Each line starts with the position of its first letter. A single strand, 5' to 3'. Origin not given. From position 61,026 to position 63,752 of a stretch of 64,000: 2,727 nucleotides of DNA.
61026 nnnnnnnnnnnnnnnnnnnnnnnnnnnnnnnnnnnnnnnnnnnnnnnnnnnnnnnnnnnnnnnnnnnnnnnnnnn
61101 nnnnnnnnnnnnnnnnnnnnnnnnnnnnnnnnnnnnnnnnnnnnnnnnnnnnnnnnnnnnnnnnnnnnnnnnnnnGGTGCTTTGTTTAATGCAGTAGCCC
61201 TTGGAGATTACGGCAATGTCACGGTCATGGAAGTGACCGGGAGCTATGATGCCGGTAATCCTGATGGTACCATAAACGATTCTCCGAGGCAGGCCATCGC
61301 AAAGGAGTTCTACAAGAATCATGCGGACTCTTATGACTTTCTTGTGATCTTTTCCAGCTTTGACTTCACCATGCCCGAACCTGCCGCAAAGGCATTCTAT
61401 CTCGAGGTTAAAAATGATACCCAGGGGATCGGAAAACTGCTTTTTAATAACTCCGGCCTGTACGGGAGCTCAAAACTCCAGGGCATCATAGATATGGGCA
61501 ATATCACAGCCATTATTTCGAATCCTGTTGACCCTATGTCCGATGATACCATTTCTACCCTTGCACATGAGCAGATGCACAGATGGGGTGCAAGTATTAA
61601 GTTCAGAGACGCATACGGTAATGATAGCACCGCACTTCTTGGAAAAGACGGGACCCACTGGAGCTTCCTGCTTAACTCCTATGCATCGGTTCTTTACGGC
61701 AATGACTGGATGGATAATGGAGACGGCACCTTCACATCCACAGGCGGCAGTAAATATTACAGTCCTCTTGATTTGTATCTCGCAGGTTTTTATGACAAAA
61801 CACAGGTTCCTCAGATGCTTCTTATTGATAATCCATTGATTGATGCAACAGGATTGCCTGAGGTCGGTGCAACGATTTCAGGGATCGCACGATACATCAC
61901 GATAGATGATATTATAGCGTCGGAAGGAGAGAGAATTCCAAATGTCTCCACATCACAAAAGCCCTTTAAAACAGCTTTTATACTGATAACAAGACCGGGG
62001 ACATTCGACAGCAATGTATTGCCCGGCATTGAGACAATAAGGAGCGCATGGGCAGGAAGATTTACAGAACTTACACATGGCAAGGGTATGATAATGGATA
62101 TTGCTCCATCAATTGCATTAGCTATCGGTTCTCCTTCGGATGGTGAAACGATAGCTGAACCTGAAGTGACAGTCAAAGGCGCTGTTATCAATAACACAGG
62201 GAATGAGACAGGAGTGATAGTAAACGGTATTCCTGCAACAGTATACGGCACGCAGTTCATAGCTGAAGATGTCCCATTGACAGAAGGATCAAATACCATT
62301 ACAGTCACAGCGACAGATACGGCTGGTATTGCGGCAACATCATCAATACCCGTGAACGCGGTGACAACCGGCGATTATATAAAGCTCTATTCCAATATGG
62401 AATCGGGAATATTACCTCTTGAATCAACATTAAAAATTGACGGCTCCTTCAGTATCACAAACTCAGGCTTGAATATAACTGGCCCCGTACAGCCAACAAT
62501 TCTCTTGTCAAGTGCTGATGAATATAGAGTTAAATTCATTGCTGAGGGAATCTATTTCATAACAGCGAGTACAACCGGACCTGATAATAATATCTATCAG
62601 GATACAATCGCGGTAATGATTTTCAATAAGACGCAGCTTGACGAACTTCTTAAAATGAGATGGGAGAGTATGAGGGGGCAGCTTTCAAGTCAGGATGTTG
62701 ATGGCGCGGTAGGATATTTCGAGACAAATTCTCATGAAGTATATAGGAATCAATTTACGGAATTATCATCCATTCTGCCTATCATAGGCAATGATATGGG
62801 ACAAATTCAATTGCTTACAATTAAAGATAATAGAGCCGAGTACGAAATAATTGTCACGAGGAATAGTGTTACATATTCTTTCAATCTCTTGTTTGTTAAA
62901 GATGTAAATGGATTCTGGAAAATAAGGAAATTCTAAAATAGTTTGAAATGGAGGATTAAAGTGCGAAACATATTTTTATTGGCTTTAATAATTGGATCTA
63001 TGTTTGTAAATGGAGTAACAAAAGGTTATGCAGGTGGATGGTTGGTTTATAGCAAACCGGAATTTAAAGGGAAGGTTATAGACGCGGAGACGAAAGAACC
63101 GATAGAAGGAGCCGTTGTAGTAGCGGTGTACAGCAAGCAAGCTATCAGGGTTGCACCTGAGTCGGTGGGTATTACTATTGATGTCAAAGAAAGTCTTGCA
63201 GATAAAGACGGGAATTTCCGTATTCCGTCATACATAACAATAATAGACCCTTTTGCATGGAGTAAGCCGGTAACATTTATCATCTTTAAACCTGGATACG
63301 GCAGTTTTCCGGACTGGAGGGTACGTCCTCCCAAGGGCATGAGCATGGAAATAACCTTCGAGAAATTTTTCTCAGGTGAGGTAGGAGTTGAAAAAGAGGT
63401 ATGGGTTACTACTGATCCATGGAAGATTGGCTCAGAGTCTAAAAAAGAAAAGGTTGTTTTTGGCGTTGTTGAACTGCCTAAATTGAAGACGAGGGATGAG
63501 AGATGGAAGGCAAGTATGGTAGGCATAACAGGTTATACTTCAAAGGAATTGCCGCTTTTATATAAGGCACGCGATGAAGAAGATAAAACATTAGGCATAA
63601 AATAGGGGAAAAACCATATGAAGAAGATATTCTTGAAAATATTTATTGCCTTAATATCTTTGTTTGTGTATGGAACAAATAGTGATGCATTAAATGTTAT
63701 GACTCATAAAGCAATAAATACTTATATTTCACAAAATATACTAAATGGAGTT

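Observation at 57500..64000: AT-richer island encoding a 1731-aa secreted TSP3/PKD/FN3/HExxH protein plus two secreted partners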

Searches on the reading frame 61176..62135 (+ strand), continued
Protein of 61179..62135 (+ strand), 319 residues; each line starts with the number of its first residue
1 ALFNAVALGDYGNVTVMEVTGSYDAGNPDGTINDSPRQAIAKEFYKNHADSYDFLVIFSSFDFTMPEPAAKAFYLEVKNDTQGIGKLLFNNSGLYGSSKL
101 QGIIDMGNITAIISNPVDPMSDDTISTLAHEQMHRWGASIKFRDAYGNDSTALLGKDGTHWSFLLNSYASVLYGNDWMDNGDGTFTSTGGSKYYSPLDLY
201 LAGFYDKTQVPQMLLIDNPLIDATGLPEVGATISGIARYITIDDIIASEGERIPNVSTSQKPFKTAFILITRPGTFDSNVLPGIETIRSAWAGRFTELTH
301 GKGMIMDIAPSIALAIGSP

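Call 87: fold_search(model_id=the predicted structure, library=pdb)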
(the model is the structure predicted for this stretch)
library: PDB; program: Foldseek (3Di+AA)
matches with E <= 10: 20; with E <= 0.001: 0
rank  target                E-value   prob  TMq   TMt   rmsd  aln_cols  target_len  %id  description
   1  4fgm                  9.7e-01  0.08  0.13  0.09  11.9       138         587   12  Crystal structure of the aminopeptidase N family protein Q5QTY1 from Idiomarina loihiensis. Northeast Structural Genomic (released 2012-08-01)
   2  1vmk_A                2.2e+00  0.01  0.11  0.13  19.1       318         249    9  Crystal structure of Purine nucleoside phosphorylase (TM1596) from Thermotoga maritima at 2.01 A resolution (released 2004-10-12)
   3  5jjl_A                2.6e+00  0.01  0.13  0.11  16.7       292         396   10  Rho transcription termination factor bound to rU8 and 5 ADP-BeF3 molecules (released 2016-11-16)
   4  6xav_B                3.7e+00  0.02  0.12  0.10  10.8       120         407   11  CryoEM Structure of E. coli Rho-dependent Transcription Pre-termination Complex bound with NusG (released 2020-12-16)
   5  2qmh_L                3.7e+00  0.01  0.07  0.12  15.2       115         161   13  structure of V267F mutant HprK/P (released 2007-09-18)
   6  6roi_A                3.7e+00  0.01  0.10  0.05  19.7       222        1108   11  Cryo-EM structure of the partially activated Drs2p-Cdc50p (released 2019-07-03)
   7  2yd0_A                4.0e+00  0.02  0.13  0.06  10.3       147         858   15  Crystal structure of the soluble domain of human endoplasmic reticulum aminopeptidase 1 ERAP1 (released 2011-04-13)
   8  5zbr_B                4.0e+00  0.01  0.06  0.05  11.5        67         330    9  Crystal Structure of Kinesin-3 KIF13B motor domain in AMPPNP form (released 2018-05-30)
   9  6xas_F                6.1e+00  0.01  0.13  0.13  17.0       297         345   11  CryoEM Structure of E. coli Rho-dependent Transcription Pre-termination Complex (released 2020-12-16)
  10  5zbr_A                6.9e+00  0.01  0.06  0.05  11.5        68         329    9  Crystal Structure of Kinesin-3 KIF13B motor domain in AMPPNP form (released 2018-05-30)
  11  5jji_A                6.9e+00  0.01  0.13  0.11  16.1       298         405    9  Rho transcription termination factor bound to rU7 and 6 ADP-BeF3 molecules (released 2016-11-16)
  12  6xav_D                7.4e+00  0.01  0.12  0.10  10.8       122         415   11  CryoEM Structure of E. coli Rho-dependent Transcription Pre-termination Complex bound with NusG (released 2020-12-16)
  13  2c46_A                7.9e+00  0.02  0.13  0.18   8.6       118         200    6  CRYSTAL STRUCTURE OF THE HUMAN RNA guanylyltransferase and 5'- phosphatase (released 2005-11-01)
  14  4b3i_B                8.3e+00  0.01  0.11  0.06  13.6       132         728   10  Crystal structure of Mycobacterium tuberculosis fatty acid beta- oxidation complex with CoenzymeA bound at the hydrata (released 2013-03-27)
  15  1h9x_B                8.3e+00  0.01  0.05  0.03  10.3        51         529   10  Cytochrome cd1 Nitrite Reductase, reduced form (released 2001-08-09)
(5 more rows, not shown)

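Call 92: search_protein_families(library=padloc, proteins=[L010:15325-17682:+, L010:14687-15265:+], max_evalue=0.01)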
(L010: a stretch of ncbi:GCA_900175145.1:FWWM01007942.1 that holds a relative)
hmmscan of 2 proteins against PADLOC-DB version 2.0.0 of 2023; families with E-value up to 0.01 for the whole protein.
L010:15325-17682:+ (786 aa): 0 families

L010:14687-15265:+ (193 aa): 0 families

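Call 93: search_protein_families(library=ncbifam, proteins=[L010:15325-17682:+, L011:5778-7961:+, L006:10093-12357:+, L010:14687-15265:+, L011:5216-5770:+], max_evalue=0.1)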
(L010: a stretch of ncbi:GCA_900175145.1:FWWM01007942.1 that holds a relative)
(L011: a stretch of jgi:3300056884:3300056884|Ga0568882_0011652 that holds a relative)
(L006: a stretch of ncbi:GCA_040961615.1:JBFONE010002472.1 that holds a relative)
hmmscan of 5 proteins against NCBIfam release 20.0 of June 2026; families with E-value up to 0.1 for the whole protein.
L010:15325-17682:+ (786 aa): 0 families

L011:5778-7961:+ (728 aa): 0 families

L006:10093-12357:+ (755 aa): 0 families

L010:14687-15265:+ (193 aa): 0 families

L011:5216-5770:+ (185 aa): 0 families

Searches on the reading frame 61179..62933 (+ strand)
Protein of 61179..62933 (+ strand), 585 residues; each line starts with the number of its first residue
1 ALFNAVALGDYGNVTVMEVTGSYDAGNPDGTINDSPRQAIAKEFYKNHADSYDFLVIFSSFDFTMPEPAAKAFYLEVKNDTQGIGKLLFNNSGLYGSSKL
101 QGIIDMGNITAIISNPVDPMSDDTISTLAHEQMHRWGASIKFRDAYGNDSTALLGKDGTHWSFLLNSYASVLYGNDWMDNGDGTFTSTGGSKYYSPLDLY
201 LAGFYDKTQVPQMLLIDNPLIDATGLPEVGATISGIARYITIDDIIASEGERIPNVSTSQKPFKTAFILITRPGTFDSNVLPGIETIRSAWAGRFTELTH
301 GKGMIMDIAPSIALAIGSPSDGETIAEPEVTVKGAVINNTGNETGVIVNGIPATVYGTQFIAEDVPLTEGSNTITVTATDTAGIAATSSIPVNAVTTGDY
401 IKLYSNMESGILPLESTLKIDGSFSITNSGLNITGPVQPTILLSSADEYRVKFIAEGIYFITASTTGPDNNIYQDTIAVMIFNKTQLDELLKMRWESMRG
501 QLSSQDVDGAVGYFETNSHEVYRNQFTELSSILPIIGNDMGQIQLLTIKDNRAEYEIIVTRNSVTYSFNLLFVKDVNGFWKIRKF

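Call 93: search_protein_families(library=ncbifam, proteins=[window:61179-62933:+], max_evalue=0.1)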
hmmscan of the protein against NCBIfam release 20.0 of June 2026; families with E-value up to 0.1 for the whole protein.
window:61179-62933:+ (585 aa): 1 family
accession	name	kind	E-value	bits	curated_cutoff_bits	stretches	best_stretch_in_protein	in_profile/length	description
NF047769.1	LIC10067_lipo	equivalog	0.00013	21.3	200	1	294-408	28-142/239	LIC10067 family putative lipoprotein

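Call 100: search_dna_similar(query=window:61179-62933:+, collection=plasmids, mode=protein, max_rows=8)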
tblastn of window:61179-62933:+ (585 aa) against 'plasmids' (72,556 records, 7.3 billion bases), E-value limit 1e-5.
Records with a match: 1; places in all: 1; records where one place covers at least 80% of the query: 0.
Best place of each record, by identity: <60% 1.
By first word of the organism name: Granulicella 1.
By predicted mobility (MOB-suite, as given by PLSDB): non-mobilizable 1.
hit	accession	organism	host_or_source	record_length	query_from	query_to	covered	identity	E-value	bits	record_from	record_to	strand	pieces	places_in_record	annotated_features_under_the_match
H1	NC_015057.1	Granulicella tundricola MP5ACTX9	-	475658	114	299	32%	32.7%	2e-14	85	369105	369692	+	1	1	hypothetical protein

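Call 101: search_dna_similar(query=window:61179-62933:+, collection=phages, mode=protein, max_rows=8)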
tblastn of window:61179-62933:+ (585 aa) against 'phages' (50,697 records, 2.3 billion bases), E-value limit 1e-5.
No match.

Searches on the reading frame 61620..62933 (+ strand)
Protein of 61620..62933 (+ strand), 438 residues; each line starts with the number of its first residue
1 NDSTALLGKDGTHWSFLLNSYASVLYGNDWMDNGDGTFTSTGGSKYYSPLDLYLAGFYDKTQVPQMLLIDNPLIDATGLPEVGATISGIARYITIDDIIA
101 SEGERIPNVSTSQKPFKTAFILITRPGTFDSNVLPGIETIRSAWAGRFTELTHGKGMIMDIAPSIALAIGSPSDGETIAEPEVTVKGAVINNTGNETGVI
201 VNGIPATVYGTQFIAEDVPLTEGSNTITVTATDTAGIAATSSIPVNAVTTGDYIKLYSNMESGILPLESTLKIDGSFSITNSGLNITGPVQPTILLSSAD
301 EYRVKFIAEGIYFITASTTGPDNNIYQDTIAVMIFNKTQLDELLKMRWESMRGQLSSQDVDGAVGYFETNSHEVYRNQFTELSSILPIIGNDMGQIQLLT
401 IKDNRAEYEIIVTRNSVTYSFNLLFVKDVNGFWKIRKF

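Call 70: find_related_loci(query=A4, collection=genome_contigs, flank=10000)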
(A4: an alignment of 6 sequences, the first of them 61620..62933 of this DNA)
Query A4 (438 aa) in genome_contigs; peptide patterns used: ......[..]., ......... (x = any residue, [..] = any of these).
216 stretches matched a pattern; 66 encode a relative of the query (tblastn E <= 1e-3); 66 distinct loci.
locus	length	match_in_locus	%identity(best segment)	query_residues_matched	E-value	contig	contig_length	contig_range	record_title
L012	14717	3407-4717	62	1-435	4e-177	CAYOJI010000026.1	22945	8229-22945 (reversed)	MAG TPA_asm: uncultured Nitrospiraceae bacterium isolate binchicken_co40_94 genome assembly, contig: NODE_1407_length_22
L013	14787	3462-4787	61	1-438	6e-177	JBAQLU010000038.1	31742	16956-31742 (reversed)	MAG: Thermodesulfovibrionales bacterium isolate MFD12052_ilm_asm_bin4 k127_50403, whole genome shotgun sequence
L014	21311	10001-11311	62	1-438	2e-176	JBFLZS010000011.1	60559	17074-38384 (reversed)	MAG: Nitrospirota bacterium isolate MAG117 MAG117_11, whole genome shotgun sequence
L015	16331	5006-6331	62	1-438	3e-176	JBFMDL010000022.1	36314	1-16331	MAG: Nitrospirota bacterium isolate MAG218 MAG218_22, whole genome shotgun sequence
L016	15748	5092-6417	65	1-438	2e-173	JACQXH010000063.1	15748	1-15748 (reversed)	MAG: Nitrospirae bacterium isolate NC_groundwater_1510_Pr4_B-0.1um_44_3 SR1-18-B1_scaffold_137089, whole genome shotgun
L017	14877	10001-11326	59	1-438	3e-171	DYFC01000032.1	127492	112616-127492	MAG TPA_asm: Nitrospira japonica isolate Tomsk_35_41 Tomsk_k141_42778, whole genome shotgun sequence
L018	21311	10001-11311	60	2-438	1e-170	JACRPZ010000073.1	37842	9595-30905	MAG: Nitrospirae bacterium isolate NC_groundwater_2000_Pr3_S-0.65um_44_7 SR2-18-Sp65_coassembly_scaffold_535508, whole g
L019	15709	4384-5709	59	1-438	7e-162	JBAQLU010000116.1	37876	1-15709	MAG: Thermodesulfovibrionales bacterium isolate MFD12052_ilm_asm_bin4 k127_23448, whole genome shotgun sequence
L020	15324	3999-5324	55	1-438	7e-161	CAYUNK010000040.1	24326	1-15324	MAG TPA_asm: uncultured Nitrospiraceae bacterium isolate SRP257756_co1_123 genome assembly, contig: NODE_1528_length_243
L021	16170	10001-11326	59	1-438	1e-158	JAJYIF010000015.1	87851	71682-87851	MAG: Nitrospirae bacterium isolate DBS2-1.bin112 NODE_451_length_87851_cov_3.035099, whole genome shotgun sequence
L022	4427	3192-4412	58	3-410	1e-157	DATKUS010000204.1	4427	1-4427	MAG TPA_asm: Bacteroidales bacterium isolate SMAG_U14113 k141_2726908, whole genome shotgun sequence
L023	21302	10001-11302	45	5-438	1e-126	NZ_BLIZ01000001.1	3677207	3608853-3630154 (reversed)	Geobacter sp. AOG1 scaffold1, whole genome shotgun sequence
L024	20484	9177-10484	45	3-438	6e-125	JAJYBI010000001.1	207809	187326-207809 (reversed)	MAG: Deltaproteobacteria bacterium isolate BP8.bin75 NODE_63_length_207809_cov_2.348321, whole genome shotgun sequence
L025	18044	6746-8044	47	6-435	3e-129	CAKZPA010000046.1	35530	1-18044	MAG TPA_asm: uncultured Nitrospiraceae bacterium isolate SRR5214706_bin.68_CONCOCT_v1.1_MAG genome assembly, contig: ERZ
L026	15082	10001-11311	46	5-438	5e-124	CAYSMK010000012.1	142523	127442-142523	MAG TPA_asm: uncultured Geobacter sp. isolate binchicken_co269_58 genome assembly, contig: NODE_118_length_142523_cov_22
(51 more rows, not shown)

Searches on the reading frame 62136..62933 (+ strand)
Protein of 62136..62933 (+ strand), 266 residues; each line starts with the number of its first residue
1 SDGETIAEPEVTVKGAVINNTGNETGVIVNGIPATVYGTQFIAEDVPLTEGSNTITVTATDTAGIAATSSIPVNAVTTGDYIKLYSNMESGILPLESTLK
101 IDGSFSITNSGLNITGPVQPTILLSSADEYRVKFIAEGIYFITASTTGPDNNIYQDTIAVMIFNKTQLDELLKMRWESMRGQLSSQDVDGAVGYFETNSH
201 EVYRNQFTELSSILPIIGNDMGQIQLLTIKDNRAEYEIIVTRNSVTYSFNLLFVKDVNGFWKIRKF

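Call 82: predict_structure(alignment_id=A5)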
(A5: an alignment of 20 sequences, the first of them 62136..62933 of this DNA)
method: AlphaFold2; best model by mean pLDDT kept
length: 266 residues; sequences in the alignment: 20
mean_pLDDT: 87.3   pTM: 0.68
mean pLDDT of the five models: 87.3, 85.0, 83.3, 81.8, 81.4
residues with pLDDT >= 90: 114; 70-90: 144; 50-70: 6; < 50: 2
segments of 3 or more residues with pLDDT < 50: none
pLDDT, mean of each block of 10 residues (from residue 1): 65 83 83 82 84 89 86 77 84 86 91 93 95 90 92 88 82 93 94 93 95 91 88 90 90 87 91
secondary structure, 60 per line:
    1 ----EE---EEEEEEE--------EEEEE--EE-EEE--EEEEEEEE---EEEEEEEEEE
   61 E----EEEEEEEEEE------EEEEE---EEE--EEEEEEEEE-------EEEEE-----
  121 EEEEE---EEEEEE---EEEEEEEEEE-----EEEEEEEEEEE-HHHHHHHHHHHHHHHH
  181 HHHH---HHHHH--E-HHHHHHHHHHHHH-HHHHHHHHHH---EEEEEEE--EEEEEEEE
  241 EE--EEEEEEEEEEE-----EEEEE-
elements in order: E10-16 E25-29 E35-37 E40-47 E51-61 E66-75 E82-86 E90-92 E95-103 E111-115 E121-125 E129-134 E138-147 E153-163 H165-184 H188-192 H197-209 H211-220 E224-230 E233-242 E245-255 E261-265

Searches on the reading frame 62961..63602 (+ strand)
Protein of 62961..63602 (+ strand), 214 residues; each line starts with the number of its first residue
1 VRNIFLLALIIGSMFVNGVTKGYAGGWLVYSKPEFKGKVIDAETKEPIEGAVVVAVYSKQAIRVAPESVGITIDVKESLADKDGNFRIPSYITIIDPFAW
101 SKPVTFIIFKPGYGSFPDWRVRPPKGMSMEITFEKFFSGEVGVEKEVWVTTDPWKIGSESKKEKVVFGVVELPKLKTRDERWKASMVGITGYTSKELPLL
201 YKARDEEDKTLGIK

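Call 9: search_protein_families(library=pfam, proteins=[window:62964-63602:+], max_evalue=0.1)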
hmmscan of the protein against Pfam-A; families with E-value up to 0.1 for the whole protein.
window:62964-63602:+ (213 aa): 2 families
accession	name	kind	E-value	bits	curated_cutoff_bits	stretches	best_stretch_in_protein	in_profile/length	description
PF13715.12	CarbopepD_reg_2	-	0.0018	18.7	32.2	1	35-54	2-21/88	CarboxypepD_reg-like domain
PF13620.12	CarboxypepD_reg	-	0.0027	18.4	32.3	1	35-88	3-43/82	Carboxypeptidase regulatory-like domain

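Call 10: search_protein_families(library=ncbifam, proteins=[window:62964-63602:+], max_evalue=0.1)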
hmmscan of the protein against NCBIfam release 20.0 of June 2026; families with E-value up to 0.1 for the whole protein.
window:62964-63602:+ (213 aa): 1 family
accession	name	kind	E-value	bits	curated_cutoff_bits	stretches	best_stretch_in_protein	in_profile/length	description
TIGR04134.1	lipo_with_rSAM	hypoth_equivalog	0.03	14.3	39.8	1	29-58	37-65/150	radical SAM-associated putative lipoprotein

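Call 92: search_protein_families(library=padloc, proteins=[window:62961-63602:+], max_evalue=0.01)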
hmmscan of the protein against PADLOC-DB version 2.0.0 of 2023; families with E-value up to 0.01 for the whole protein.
window:62961-63602:+ (214 aa): 0 families
